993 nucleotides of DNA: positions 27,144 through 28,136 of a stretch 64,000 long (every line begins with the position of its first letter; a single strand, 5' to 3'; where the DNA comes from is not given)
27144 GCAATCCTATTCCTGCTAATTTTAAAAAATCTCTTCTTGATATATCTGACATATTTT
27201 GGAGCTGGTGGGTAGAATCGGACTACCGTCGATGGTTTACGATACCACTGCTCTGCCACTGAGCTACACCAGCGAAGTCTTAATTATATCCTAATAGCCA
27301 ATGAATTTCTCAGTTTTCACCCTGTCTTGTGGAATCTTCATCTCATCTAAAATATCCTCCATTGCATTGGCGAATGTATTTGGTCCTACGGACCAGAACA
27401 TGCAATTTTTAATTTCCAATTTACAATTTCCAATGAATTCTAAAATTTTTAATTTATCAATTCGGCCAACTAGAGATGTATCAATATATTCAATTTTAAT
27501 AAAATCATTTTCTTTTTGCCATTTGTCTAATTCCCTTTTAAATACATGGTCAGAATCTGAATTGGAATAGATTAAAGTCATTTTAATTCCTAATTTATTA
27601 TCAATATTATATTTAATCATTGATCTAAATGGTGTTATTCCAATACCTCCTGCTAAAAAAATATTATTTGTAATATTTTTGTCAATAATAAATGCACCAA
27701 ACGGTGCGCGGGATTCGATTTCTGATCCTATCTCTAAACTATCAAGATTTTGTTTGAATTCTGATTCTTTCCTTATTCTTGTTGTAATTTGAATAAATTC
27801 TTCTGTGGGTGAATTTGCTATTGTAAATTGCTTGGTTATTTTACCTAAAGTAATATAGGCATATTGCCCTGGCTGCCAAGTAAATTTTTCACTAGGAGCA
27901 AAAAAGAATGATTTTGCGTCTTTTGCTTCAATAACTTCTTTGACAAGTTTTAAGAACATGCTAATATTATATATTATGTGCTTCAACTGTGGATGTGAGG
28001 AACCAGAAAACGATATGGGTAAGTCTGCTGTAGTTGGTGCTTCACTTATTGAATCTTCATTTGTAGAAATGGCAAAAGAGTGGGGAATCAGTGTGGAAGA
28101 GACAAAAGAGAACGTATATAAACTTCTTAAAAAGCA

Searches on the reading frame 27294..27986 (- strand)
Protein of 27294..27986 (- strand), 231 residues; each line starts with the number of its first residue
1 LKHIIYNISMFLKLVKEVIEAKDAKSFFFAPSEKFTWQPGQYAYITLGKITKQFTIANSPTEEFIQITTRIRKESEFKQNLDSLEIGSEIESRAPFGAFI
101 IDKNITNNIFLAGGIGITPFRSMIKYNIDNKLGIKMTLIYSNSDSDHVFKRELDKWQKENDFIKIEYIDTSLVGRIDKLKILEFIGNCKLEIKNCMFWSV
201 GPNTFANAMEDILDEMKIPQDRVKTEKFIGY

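Call 34: search_protein_families(library=pfam, proteins=[window:27294-27986:-], max_evalue=0.00001)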
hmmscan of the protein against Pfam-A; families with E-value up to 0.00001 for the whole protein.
window:27294-27986:- (231 aa): 1 family
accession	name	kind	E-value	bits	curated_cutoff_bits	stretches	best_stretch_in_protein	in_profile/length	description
PF00175.26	NAD_binding_1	-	3.5e-09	37.7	22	1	110-208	1-106/109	Oxidoreductase NAD-binding domain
